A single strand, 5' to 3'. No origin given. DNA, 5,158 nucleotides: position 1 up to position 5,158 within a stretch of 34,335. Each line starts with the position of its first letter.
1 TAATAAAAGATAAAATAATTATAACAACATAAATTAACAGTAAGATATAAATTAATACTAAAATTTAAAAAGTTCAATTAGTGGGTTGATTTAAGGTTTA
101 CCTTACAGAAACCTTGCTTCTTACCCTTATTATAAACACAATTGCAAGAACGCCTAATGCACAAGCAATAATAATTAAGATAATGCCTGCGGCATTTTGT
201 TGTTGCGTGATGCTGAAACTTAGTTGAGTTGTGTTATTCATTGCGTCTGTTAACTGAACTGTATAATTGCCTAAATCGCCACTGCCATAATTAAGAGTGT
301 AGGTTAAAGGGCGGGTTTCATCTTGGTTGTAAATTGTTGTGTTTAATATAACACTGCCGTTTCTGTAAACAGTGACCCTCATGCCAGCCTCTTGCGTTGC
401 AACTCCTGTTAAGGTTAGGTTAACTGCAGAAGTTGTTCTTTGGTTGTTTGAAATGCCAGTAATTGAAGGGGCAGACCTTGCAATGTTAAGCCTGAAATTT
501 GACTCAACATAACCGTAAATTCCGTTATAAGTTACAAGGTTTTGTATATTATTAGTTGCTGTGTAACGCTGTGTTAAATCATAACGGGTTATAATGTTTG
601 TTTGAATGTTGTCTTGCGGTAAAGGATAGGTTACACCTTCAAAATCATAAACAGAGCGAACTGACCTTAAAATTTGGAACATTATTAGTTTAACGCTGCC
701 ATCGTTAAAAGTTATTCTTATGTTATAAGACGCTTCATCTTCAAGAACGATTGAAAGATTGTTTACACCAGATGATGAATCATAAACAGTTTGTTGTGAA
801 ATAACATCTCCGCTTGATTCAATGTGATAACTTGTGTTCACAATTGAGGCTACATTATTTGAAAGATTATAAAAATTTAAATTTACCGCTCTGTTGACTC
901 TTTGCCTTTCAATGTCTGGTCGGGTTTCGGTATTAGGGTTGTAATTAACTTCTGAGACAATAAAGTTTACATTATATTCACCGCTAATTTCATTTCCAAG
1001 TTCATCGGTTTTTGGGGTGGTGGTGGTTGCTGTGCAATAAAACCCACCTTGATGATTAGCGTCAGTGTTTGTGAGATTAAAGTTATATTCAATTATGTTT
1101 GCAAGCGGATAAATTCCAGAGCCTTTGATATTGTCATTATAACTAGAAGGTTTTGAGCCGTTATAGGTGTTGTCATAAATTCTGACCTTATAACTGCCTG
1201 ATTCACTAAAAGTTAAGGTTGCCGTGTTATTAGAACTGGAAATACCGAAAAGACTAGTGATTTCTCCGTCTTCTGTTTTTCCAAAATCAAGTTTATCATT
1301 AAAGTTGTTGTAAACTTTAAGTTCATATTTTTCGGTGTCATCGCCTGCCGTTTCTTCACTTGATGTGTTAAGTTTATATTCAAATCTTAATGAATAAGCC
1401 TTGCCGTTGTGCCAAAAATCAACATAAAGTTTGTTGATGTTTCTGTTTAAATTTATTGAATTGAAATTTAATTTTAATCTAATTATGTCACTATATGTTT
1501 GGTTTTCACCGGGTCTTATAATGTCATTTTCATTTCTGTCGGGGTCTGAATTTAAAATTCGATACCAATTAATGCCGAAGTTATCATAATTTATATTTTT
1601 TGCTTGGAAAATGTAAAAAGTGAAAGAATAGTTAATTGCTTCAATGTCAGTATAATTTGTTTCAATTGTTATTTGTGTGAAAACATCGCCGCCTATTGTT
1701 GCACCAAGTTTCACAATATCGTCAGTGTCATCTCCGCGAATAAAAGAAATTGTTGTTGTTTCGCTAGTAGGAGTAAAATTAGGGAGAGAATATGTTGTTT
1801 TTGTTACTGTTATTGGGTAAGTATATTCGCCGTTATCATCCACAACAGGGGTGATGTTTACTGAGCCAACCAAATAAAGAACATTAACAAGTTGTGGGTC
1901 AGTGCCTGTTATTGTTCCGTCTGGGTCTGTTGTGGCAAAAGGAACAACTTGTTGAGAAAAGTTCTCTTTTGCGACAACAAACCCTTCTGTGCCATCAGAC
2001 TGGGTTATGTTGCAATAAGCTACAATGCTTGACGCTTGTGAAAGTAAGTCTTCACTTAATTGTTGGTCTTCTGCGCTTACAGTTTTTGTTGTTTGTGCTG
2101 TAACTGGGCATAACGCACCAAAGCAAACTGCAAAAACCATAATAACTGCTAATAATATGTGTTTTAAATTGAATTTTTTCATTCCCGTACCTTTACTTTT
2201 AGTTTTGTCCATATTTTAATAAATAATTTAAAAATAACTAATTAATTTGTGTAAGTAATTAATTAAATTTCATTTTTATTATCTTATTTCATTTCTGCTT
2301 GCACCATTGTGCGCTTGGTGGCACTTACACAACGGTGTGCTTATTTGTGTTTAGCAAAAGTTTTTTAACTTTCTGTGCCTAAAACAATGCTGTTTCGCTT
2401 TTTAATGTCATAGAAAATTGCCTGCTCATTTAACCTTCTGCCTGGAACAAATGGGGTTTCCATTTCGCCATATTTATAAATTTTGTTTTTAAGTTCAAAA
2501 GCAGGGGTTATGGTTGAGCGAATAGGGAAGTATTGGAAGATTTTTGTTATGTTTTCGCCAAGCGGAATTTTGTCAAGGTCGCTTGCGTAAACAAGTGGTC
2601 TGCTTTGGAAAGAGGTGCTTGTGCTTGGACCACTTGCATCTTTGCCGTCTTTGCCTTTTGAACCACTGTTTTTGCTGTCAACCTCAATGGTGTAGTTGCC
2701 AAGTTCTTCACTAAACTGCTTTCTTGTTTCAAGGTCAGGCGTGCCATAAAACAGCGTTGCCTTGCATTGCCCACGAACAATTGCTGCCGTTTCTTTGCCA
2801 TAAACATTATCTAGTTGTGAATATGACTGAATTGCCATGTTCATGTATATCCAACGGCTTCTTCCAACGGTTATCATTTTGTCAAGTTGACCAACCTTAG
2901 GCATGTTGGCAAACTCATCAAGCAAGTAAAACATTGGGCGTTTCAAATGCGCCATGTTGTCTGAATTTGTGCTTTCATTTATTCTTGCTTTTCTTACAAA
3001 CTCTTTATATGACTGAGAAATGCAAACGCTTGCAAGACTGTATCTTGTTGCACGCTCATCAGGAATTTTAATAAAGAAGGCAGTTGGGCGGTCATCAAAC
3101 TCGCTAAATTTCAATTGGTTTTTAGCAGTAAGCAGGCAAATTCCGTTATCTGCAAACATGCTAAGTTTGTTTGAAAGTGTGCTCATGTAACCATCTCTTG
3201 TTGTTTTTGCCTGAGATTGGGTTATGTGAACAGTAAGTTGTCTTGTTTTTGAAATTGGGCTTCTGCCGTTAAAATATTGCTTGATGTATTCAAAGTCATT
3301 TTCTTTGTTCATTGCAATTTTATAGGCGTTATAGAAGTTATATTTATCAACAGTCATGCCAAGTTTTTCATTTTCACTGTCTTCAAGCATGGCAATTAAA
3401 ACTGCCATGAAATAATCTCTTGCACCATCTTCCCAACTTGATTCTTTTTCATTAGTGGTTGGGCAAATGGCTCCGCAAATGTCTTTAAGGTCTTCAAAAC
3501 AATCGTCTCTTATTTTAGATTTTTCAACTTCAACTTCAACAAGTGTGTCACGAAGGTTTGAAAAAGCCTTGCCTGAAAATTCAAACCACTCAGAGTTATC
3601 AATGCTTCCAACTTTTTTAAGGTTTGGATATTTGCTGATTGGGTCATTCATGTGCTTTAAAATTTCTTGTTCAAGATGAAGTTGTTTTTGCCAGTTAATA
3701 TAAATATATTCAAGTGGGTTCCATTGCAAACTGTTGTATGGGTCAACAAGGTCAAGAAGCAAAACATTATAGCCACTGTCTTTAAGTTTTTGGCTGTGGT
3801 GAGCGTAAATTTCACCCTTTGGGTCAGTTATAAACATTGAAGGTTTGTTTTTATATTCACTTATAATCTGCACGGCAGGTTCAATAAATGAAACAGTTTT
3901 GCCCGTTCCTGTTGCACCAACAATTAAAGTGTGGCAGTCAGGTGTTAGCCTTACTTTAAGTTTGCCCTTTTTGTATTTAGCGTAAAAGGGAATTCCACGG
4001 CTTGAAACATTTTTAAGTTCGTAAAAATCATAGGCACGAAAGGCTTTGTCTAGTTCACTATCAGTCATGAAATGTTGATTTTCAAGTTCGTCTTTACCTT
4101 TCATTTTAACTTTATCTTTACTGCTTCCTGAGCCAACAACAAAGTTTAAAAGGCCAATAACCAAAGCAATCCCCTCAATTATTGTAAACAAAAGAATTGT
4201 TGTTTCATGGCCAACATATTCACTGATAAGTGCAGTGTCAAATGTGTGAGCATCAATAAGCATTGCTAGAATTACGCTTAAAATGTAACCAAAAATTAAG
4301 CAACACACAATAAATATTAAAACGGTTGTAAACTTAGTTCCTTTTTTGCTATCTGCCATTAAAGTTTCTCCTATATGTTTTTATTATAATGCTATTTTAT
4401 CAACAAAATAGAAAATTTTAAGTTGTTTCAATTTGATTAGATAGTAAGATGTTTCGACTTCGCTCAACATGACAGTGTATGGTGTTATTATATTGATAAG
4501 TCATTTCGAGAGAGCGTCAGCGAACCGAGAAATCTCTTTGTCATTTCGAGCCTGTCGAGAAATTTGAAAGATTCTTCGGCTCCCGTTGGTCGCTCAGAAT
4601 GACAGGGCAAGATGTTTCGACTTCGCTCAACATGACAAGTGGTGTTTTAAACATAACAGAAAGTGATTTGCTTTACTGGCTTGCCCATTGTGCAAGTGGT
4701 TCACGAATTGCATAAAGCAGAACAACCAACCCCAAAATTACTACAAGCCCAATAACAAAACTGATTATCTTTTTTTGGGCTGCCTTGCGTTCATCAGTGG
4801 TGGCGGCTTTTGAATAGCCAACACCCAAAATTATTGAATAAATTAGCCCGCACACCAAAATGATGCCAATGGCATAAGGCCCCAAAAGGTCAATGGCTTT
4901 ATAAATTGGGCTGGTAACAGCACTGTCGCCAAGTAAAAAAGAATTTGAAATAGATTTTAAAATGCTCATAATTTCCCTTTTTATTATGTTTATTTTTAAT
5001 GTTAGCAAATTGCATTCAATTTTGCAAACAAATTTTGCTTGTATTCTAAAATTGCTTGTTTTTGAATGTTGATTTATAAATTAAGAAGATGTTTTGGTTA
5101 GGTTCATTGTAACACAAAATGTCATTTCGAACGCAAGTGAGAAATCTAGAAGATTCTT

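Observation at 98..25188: Compact divergent T4SS-like locus with an unusual parts list: 2 pilin-like genes, T4CP, VirB3-VirB4 fusion, 3 giant membrane paralogues and a surface protein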

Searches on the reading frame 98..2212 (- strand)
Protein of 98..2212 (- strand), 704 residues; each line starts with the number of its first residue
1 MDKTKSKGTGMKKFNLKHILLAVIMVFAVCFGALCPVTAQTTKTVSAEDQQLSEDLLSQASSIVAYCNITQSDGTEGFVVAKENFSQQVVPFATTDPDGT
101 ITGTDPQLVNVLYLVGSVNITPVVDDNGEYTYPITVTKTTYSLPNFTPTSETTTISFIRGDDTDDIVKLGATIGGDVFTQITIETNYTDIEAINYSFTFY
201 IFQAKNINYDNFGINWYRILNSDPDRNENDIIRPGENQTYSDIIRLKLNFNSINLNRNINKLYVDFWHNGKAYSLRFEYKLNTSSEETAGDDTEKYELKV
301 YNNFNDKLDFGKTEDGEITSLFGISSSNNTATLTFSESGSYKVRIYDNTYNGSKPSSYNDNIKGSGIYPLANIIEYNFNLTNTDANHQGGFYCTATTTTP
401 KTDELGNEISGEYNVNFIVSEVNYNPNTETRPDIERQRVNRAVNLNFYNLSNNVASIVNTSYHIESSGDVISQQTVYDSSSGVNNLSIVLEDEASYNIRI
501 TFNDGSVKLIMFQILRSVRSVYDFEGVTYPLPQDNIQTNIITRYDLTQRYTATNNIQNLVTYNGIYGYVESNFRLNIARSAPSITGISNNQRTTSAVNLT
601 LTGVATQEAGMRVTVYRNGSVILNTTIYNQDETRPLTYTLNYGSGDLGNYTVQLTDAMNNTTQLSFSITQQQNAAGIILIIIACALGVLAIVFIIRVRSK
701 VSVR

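Call 4: search_protein_families(library=pfam, proteins=[window:98-2212:-], max_evalue=0.01)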
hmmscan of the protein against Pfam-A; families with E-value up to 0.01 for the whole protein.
window:98-2212:- (704 aa): 1 family
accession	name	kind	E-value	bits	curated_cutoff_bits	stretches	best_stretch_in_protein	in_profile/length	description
PF13927.12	Ig_3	-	0.009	16.9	30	0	582-653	2-75/78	Immunoglobulin domain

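Call 7: search_protein_families(library=ncbifam, proteins=[window:98-2212:-], max_evalue=0.01)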
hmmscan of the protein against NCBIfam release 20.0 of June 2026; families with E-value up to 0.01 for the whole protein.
window:98-2212:- (704 aa): 0 families

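Call 13: find_encoding_contigs(protein=window:98-2212:-, flank=10000, max_places=6)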
Protein window:98-2212:- (704 aa): 1 contig read that carries it; 1 place shown.
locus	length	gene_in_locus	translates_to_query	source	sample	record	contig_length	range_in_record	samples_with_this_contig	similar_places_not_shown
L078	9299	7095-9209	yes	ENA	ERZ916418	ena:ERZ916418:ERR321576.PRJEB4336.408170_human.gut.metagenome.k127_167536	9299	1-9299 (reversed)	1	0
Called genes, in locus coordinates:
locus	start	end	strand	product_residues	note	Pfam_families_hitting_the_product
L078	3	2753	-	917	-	?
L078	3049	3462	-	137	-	-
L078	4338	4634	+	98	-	-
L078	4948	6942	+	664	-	PF02534:T4SS-DNA_transf, PF10412:TrwB_AAD_bind, PF12696:TraG-D_C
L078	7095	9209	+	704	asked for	-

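Call 25: find_homologous_proteins(query=window:98-2212:-, max_evalue=0.001)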
Query window:98-2212:- (704 aa): 18 proteins with E <= 0.001 among 8000 candidates.
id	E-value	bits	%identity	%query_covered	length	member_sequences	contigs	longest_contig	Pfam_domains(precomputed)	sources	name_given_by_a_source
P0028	0.0e+0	1544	100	100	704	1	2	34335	-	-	-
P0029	0.0e+0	1537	99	100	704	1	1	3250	-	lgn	-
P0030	0.0e+0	1535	99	100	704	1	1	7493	-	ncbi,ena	-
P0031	0.0e+0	1532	99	100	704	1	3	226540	-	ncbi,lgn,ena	-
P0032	0.0e+0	1532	99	100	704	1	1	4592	-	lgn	-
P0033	0.0e+0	1529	99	100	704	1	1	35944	-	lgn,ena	-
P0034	0.0e+0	1529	99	100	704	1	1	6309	-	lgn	-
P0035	0.0e+0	1511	97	100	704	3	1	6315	-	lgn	-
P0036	0.0e+0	1491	97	100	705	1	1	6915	-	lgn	-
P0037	0.0e+0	1473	96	100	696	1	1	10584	-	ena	-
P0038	0.0e+0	1469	95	100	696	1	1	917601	-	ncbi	-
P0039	0.0e+0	1459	97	99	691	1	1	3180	-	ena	-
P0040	0.0e+0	1382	91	100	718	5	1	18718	-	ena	-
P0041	2.6e-208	712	57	92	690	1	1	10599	-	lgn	-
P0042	3.1e-208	712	57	92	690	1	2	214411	-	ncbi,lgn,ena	-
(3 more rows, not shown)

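Call 26: find_encoding_contigs(protein=P0038, flank=10000, max_places=3)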
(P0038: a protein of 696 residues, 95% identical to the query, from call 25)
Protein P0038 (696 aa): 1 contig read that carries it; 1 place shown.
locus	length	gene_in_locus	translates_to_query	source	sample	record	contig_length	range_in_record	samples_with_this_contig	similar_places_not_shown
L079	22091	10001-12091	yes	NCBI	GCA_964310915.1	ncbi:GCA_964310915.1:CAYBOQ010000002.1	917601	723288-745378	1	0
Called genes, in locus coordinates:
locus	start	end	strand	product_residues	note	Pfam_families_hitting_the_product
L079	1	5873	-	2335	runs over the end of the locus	-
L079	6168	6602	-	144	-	-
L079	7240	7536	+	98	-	-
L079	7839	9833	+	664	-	PF02534:T4SS-DNA_transf, PF10412:TrwB_AAD_bind, PF12696:TraG-D_C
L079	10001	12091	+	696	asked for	-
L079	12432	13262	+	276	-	PF01177:Asp_Glu_race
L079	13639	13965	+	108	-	PF01035:DNA_binding_1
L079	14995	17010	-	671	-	PF17191:RecG_wedge, PF00270:DEAD, PF04851:ResIII, PF07517:SecA_DEAD (weak), PF00271:Helicase_C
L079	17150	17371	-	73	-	-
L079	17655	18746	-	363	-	PF00438:S-AdoMet_synt_N, PF02772:S-AdoMet_synt_M, PF02773:S-AdoMet_synt_C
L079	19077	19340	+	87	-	PF01649:Ribosomal_S20p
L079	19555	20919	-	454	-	PF04389:Peptidase_M28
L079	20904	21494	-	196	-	-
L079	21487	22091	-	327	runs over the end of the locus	PF06144:DNA_pol3_delta, PF21694:DNA_pol3_delta_C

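Call 27: find_encoding_contigs(protein=P0042, flank=10000, max_places=3)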
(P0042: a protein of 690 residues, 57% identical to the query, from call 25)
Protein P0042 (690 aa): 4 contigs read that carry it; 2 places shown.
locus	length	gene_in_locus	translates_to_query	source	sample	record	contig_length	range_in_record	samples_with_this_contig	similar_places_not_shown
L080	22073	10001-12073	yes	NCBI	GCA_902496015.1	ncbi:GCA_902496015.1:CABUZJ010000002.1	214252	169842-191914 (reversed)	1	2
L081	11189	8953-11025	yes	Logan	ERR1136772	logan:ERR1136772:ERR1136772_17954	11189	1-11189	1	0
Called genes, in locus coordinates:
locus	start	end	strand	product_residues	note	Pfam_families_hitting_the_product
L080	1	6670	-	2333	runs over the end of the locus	-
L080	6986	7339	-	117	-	-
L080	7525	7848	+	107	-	PF18895:T4SS_pilin (weak)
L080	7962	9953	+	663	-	PF02534:T4SS-DNA_transf, PF10412:TrwB_AAD_bind, PF12696:TraG-D_C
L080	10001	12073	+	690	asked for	-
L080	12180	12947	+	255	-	PF01177:Asp_Glu_race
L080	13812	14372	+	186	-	-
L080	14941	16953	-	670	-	PF17191:RecG_wedge, PF00270:DEAD, PF04851:ResIII, PF07517:SecA_DEAD (weak), PF00271:Helicase_C, PF19833:RecG_dom3_C (weak)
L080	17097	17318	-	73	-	-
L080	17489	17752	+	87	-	PF01649:Ribosomal_S20p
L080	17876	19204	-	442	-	PF04389:Peptidase_M28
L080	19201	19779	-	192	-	-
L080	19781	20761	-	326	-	PF06144:DNA_pol3_delta (weak), PF21694:DNA_pol3_delta_C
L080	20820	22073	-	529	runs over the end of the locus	PF03772:Competence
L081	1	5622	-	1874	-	?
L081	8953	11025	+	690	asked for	-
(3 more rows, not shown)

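Call 62: search_protein_families(library=pfam, proteins=[window:188-2095:-], max_evalue=1)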
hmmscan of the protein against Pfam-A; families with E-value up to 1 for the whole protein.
window:188-2095:- (636 aa): 2 families
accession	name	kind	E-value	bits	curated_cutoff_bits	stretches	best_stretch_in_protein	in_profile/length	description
PF13927.12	Ig_3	-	0.009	16.9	30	0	543-614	2-75/78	Immunoglobulin domain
PF00801.26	PKD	-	0.12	12.8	23.5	0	284-306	39-63/80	PKD domain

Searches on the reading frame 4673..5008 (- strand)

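Call 4: search_protein_families(library=pfam, proteins=[window:4673-5008:-], max_evalue=0.01)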
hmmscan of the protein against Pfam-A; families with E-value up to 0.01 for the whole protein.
window:4673-5008:- (111 aa): 3 families
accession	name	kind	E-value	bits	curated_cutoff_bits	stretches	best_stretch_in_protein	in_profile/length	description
PF18895.5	T4SS_pilin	-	0.00098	19.6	26.6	1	32-92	9-62/71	Type IV secretion system pilin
PF05767.17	Pox_A14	-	0.0031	18.1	27.7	1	48-97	18-65/93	Poxvirus virion envelope protein A14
PF16962.11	ABC_export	-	0.0088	15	29.7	1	44-99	152-205/531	Putative ABC exporter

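Call 7: search_protein_families(library=ncbifam, proteins=[window:4673-5008:-], max_evalue=0.01)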
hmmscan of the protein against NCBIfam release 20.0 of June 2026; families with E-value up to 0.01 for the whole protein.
window:4673-5008:- (111 aa): 1 family
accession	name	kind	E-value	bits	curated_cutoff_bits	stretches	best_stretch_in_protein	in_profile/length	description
NF045849.1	ICE_MMCAP2_0565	equivalog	3.1e-06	26.8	40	1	39-101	13-76/80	Mbov_0395 family pilin-like conjugal transfer protein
